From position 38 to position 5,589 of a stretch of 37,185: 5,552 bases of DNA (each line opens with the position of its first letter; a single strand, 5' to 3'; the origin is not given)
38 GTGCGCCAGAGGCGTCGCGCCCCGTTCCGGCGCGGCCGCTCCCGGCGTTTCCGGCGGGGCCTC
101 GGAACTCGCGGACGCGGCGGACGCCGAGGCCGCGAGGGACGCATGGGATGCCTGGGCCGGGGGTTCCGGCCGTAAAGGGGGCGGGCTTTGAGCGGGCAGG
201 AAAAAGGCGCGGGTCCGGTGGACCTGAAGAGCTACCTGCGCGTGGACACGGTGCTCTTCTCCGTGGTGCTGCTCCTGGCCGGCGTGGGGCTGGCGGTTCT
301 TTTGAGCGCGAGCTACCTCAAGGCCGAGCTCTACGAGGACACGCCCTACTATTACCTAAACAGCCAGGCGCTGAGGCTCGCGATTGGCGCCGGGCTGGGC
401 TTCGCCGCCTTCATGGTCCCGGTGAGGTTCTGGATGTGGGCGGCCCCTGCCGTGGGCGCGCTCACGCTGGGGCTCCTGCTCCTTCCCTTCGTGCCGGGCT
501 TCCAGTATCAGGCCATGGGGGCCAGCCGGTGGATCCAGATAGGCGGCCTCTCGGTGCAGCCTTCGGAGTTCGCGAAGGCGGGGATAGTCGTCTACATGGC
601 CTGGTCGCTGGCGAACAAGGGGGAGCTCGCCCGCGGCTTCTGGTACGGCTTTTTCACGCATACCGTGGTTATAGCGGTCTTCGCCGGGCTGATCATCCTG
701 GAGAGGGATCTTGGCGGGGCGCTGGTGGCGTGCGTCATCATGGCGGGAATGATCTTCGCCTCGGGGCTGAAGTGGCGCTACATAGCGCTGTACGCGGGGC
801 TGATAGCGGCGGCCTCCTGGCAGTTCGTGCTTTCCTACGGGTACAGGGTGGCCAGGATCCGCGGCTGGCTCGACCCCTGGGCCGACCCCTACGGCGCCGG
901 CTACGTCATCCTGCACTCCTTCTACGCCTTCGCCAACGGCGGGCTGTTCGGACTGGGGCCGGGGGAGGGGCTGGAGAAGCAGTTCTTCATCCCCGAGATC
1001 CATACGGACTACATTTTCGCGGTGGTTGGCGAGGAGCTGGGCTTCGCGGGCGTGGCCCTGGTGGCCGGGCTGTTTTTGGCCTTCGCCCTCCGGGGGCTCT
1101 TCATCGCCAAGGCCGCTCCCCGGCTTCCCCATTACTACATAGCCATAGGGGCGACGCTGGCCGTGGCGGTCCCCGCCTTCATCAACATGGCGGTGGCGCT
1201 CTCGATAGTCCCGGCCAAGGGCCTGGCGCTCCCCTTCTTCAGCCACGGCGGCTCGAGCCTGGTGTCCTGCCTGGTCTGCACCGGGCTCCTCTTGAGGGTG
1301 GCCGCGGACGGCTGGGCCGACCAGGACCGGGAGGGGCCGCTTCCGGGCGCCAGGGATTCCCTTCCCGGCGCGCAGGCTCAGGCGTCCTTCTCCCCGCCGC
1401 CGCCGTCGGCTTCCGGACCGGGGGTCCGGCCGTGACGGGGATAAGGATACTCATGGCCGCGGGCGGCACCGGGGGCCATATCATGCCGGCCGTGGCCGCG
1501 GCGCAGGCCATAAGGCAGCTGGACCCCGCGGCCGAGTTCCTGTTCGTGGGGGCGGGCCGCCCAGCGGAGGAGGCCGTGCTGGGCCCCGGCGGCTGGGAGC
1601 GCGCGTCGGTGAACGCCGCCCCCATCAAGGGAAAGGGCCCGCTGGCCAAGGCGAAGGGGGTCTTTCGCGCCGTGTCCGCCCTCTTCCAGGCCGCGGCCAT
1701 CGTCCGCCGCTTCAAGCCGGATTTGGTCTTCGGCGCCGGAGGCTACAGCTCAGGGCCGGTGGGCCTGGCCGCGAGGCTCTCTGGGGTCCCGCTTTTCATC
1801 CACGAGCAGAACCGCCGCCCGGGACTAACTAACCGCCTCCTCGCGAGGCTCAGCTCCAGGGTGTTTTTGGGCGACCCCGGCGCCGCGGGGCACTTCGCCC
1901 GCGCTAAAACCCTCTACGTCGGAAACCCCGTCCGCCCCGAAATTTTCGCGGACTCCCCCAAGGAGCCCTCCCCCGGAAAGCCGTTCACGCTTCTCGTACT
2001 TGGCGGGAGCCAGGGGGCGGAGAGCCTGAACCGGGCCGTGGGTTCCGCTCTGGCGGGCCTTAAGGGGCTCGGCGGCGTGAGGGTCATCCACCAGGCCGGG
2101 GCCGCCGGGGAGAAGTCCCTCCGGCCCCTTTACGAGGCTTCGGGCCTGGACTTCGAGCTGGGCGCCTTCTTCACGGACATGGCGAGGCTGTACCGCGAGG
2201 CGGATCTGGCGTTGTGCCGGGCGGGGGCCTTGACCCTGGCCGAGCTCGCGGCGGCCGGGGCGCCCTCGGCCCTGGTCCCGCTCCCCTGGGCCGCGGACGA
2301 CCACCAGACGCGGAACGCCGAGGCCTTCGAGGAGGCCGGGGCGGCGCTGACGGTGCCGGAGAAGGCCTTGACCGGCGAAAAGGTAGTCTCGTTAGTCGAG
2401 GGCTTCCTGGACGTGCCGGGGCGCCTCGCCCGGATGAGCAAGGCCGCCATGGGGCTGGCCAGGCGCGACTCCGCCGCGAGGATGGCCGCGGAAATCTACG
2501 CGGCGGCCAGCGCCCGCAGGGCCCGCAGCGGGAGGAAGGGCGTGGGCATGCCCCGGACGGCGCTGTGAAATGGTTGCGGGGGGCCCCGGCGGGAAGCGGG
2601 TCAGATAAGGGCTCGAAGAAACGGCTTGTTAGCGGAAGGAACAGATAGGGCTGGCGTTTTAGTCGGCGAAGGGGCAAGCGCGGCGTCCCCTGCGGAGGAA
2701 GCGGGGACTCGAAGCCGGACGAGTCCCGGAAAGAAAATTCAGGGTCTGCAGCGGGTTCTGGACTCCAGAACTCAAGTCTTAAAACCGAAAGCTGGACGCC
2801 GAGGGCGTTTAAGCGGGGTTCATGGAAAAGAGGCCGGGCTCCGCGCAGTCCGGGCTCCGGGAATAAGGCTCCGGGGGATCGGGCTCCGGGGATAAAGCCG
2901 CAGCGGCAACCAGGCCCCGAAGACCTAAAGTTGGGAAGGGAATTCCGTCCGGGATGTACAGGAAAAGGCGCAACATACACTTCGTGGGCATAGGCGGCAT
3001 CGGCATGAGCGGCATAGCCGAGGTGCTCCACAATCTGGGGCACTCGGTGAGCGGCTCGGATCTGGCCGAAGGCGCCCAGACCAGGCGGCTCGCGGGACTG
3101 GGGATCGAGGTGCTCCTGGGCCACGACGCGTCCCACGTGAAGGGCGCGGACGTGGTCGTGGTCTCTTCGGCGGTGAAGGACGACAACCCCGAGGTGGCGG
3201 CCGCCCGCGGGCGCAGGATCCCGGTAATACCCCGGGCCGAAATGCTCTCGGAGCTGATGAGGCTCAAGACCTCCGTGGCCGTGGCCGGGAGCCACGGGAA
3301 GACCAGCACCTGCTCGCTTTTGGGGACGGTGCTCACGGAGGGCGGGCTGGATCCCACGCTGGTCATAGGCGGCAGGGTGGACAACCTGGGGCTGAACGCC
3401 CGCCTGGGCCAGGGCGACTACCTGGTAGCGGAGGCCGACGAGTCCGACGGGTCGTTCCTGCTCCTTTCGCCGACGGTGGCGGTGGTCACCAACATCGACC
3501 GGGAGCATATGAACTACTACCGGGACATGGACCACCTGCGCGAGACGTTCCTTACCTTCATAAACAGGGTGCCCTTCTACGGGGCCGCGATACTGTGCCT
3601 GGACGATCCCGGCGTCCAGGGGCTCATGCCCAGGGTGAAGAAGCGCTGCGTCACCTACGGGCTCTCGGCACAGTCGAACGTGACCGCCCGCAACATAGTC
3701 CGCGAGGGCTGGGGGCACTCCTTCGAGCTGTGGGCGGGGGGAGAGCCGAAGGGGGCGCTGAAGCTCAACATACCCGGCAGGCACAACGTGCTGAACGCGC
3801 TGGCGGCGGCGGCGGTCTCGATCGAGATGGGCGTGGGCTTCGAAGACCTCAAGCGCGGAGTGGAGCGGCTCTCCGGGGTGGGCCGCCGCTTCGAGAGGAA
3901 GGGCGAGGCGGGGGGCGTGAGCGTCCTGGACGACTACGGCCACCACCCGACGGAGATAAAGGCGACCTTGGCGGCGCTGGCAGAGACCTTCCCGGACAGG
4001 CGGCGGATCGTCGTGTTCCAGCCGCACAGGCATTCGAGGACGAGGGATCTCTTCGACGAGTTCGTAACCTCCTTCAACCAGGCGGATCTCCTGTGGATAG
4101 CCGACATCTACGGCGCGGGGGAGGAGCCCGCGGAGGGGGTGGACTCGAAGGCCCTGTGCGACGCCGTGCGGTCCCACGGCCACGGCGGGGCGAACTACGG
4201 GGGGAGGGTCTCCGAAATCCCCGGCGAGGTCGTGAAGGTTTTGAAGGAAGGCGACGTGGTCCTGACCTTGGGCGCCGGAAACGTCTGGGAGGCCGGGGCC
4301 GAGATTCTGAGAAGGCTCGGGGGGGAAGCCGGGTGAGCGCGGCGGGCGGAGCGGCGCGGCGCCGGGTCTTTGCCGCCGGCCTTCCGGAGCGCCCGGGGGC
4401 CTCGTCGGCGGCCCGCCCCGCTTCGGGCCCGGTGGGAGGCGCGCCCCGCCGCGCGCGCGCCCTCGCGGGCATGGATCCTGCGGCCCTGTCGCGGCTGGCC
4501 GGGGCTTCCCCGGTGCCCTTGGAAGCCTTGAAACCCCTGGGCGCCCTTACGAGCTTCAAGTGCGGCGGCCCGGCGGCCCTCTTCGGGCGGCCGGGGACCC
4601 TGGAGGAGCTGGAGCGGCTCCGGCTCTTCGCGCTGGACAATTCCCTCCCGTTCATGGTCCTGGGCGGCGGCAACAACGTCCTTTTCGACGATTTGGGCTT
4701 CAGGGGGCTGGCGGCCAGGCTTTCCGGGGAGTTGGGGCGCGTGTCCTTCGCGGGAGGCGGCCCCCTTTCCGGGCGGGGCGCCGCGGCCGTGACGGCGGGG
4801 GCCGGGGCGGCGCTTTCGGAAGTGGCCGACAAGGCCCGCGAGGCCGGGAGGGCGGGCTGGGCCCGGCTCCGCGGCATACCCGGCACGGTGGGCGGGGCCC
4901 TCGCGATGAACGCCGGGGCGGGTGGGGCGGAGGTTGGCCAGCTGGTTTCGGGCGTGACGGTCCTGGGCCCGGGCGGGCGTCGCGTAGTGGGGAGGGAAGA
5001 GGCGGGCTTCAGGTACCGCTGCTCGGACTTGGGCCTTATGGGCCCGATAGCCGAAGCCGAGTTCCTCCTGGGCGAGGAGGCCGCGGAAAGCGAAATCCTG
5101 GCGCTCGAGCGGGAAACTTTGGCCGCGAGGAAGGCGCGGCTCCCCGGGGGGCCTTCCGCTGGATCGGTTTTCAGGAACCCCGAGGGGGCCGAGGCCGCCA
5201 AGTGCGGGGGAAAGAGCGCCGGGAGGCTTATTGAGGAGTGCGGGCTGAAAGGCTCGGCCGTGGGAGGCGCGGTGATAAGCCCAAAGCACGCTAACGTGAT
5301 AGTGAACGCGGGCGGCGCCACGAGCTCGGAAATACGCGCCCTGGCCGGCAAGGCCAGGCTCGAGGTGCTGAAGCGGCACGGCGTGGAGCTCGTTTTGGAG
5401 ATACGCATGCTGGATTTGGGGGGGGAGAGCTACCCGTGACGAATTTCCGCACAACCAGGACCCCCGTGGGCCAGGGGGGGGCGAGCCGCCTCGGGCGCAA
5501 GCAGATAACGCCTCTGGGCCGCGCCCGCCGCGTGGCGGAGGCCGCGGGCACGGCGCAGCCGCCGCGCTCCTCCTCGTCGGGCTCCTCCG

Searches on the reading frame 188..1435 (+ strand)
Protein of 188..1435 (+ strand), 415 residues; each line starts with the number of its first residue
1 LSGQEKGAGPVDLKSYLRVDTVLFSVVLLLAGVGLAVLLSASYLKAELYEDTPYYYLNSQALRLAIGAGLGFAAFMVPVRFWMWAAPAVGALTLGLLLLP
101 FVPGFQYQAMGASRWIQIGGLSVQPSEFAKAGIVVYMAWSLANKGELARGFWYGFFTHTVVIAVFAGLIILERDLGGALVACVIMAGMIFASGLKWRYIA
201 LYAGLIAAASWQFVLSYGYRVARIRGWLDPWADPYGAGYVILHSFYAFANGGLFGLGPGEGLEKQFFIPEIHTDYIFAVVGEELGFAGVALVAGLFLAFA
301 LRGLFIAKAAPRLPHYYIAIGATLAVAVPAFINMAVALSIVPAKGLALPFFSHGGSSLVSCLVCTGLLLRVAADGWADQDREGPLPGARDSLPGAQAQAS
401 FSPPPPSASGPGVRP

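Call 37: search_protein_families(library=pfam, proteins=[window:188-1435:+], max_evalue=0.00001)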
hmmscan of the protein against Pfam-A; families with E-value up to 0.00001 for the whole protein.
window:188-1435:+ (415 aa): 1 family
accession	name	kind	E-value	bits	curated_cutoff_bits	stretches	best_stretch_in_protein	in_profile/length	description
PF01098.24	FTSW_RODA_SPOVE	-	6.8e-88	295.5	26.4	1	22-373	3-352/356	Cell cycle protein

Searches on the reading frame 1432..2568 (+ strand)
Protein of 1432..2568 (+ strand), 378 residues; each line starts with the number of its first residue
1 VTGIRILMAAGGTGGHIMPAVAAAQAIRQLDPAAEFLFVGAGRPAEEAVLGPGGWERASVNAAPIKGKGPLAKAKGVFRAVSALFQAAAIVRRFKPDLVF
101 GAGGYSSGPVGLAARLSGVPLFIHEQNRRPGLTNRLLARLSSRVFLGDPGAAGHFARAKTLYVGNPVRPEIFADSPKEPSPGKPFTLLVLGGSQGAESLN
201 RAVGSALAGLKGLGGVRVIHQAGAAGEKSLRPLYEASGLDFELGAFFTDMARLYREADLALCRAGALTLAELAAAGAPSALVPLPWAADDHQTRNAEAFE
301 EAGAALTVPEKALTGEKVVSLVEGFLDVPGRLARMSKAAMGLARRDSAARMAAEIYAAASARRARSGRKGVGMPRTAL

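Call 37: search_protein_families(library=pfam, proteins=[window:1432-2568:+], max_evalue=0.00001)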
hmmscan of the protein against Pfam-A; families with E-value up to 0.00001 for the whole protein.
window:1432-2568:+ (378 aa): 3 families
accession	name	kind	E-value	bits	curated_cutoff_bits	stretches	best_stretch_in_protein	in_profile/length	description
PF04101.22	Glyco_tran_28_C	-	7.5e-35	120.9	22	1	186-349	1-164/166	Glycosyltransferase family 28 C-terminal domain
PF03033.26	Glyco_transf_28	-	2e-30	106.1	26.2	1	6-145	1-138/139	Glycosyltransferase family 28 N-terminal domain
PF13579.12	Glyco_trans_4_4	-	1.8e-06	28.8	29.7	1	56-141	38-117/158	Glycosyl transferase 4-like domain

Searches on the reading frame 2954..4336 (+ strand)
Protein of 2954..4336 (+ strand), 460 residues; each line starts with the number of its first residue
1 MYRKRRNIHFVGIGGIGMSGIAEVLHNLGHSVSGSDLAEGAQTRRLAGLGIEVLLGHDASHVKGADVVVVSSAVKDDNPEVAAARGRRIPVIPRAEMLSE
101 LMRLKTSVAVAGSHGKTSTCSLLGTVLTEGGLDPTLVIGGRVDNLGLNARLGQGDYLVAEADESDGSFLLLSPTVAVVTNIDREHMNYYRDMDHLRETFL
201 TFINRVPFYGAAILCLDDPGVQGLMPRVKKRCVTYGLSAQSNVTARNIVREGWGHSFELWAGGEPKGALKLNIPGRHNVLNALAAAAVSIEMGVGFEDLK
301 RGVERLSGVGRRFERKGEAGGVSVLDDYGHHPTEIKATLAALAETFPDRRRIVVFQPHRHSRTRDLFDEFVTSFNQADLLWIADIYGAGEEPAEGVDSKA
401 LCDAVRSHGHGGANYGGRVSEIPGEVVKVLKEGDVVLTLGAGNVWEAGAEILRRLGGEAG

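Call 37: search_protein_families(library=pfam, proteins=[window:2954-4336:+], max_evalue=0.00001)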
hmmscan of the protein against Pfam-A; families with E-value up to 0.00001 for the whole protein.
window:2954-4336:+ (460 aa): 3 families
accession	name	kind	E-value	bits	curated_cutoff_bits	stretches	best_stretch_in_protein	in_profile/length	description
PF01225.30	Mur_ligase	-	3.4e-32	111.1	21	1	7-105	1-94/95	Mur ligase family, catalytic domain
PF08245.18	Mur_ligase_M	-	6.1e-28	98.6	24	1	110-288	1-199/200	Mur ligase middle domain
PF02875.26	Mur_ligase_C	-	3.9e-23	83.1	28.4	1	311-442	1-127/127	Mur ligase, glutamate ligase domain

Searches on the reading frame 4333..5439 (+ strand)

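Call 37: search_protein_families(library=pfam, proteins=[window:4333-5439:+], max_evalue=0.00001)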
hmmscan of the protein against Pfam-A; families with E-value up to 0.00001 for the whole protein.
window:4333-5439:+ (368 aa): 2 families
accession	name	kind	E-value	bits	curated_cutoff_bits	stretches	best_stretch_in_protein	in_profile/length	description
PF02873.21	MurB_C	-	1e-26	93.5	27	1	260-360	7-99/99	UDP-N-acetylenolpyruvoylglucosamine reductase, C-terminal domain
PF01565.28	FAD_binding_4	-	3.3e-13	50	26.4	1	84-217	4-135/139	FAD binding domain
